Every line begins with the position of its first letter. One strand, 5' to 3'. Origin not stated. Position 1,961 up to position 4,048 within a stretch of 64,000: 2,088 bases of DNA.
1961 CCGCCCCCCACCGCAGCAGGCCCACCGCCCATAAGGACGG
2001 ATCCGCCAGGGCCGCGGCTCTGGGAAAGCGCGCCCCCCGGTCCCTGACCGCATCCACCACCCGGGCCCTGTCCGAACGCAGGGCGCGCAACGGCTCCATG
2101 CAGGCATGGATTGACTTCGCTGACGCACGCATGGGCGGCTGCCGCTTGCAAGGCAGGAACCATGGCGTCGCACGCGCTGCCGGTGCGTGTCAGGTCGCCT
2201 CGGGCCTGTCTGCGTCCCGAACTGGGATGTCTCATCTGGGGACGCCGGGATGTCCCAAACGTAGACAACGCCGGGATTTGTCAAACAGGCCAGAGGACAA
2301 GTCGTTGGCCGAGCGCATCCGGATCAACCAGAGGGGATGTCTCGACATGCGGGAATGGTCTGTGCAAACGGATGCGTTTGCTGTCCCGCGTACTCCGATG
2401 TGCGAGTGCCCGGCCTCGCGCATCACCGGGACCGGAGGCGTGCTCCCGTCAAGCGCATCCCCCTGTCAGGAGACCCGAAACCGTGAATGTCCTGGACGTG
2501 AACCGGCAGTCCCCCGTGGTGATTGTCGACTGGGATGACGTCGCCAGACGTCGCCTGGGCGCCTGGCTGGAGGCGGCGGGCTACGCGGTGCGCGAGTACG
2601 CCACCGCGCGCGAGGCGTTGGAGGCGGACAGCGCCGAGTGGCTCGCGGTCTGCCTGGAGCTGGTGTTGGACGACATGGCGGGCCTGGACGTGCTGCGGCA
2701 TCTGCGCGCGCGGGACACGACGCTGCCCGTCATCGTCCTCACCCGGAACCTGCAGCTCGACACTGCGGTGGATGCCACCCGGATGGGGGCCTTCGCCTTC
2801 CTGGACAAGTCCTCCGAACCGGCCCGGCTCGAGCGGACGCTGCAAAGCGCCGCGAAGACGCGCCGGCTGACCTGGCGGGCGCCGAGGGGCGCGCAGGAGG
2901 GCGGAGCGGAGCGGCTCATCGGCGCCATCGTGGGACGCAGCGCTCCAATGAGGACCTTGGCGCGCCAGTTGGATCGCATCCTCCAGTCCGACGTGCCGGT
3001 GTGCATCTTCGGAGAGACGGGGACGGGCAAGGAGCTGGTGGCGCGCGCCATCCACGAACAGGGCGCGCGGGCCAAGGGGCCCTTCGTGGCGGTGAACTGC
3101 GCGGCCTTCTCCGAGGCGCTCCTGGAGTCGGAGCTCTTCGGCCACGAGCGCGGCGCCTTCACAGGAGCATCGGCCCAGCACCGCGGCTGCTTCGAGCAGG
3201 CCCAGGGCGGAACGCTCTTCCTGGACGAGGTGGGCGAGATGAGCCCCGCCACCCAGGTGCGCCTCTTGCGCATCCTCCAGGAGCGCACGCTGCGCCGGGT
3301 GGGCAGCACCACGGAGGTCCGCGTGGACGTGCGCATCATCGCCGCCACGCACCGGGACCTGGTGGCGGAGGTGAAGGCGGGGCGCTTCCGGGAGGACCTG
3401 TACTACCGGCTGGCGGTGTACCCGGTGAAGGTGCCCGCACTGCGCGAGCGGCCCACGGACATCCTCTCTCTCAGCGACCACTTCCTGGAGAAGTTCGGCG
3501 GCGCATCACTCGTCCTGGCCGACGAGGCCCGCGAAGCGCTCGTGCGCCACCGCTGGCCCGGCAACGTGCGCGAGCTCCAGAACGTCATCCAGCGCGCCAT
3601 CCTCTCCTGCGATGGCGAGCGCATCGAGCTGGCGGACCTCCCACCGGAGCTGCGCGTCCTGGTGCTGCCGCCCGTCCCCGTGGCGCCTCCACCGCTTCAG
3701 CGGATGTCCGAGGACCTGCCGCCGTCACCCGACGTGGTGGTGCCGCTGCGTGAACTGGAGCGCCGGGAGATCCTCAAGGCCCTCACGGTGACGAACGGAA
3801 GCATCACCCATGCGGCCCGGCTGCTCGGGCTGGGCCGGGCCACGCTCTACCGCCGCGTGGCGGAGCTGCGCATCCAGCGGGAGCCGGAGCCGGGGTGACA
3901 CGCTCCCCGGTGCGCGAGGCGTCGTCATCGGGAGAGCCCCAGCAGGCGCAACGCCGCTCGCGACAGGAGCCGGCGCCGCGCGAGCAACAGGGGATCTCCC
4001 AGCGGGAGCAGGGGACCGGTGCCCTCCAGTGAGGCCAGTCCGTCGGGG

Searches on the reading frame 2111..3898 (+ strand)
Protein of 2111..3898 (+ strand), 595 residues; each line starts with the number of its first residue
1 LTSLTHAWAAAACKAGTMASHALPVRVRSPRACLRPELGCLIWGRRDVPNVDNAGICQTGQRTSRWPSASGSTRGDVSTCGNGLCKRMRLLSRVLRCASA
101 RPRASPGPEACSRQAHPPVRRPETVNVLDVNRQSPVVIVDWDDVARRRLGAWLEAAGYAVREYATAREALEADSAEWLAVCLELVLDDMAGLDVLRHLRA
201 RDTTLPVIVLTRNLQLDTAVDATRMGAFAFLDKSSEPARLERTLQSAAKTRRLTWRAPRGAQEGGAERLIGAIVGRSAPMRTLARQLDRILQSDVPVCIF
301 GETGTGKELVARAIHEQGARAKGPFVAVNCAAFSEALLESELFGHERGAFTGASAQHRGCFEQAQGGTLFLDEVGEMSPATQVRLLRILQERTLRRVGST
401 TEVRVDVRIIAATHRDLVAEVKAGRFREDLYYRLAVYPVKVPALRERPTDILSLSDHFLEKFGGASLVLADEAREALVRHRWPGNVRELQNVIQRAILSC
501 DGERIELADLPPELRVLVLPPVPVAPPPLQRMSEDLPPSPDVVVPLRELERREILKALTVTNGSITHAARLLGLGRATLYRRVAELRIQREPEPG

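Call 96: search_protein_families(library=ncbifam, proteins=[window:2111-3898:+], max_evalue=0.00001)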
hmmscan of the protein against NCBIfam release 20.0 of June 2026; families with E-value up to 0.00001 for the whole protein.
window:2111-3898:+ (595 aa): 47 families (the best 25 are shown)
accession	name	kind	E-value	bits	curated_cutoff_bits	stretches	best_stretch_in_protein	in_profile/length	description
TIGR01818.1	ntrC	equivalog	5.1e-115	384.9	558.6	1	136-586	1-463/463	nitrogen regulation protein NR(I)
NF008469.0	PRK11361.1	equivalog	8.2e-111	370.9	714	1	135-588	6-456/461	acetoacetate metabolism transcriptional regulator AtoC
TIGR02915.1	PEP_resp_reg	equivalog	5e-103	345.3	502.6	1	190-586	59-442/445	PEP-CTERM-box response regulator transcription factor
NF003451.0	PRK05022.1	equivalog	1.4e-101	340.8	476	1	244-589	159-511/512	nitric oxide reductase transcriptional regulator NorR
NF007689.0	PRK10365.1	equivalog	2.8e-101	339.5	760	1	136-583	8-439/441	sigma-54-dependent response regulator transcription factor ZraR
TIGR01817.1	nifA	equivalog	3.7e-99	332.9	528.85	1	248-507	173-435/534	nif-specific transcriptional activator NifA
NF041946.1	LuxO_transreg_Vib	equivalog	4.2e-99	332.4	800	1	152-584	15-458/463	quorum-sensing sigma-54 dependent transcriptional regulator LuxO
NF038308.1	RNA_repair_RtcR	equivalog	1.6e-96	324.3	650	1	214-580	121-505/530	RNA repair transcriptional activator RtcR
NF011695.0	PRK15115.1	equivalog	3.7e-95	319.3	763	1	134-497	7-365/445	two-component system response regulator GlrR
NF008176.1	PRK10923.1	equivalog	1.3e-94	317.4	620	1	135-588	5-468/469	nitrogen regulation protein NR(I)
NF050807.1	TransRegFlbDCaul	equivalog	2.9e-92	309.9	750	1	273-583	120-435/454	sigma-54-dependent transcriptional regulator FlbD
NF051870.1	NAssimRespRegNtrX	equivalog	1.7e-91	307.4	600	1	136-586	4-450/452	nitrogen assimilation response regulator NtrX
NF041552.1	TF_PrdR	equivalog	2.1e-88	297.1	795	1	269-583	265-573/577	sigma-54 dependent transcriptional regulator PrdR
TIGR02329.1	propionate_PrpR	equivalog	7.2e-87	292.2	499.2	1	207-583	148-524/526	propionate catabolism operon regulatory protein PrpR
NF011953.0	PRK15424.1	equivalog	1.3e-81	274.8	703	1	209-585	159-533/538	propionate catabolism operon regulatory protein PrpR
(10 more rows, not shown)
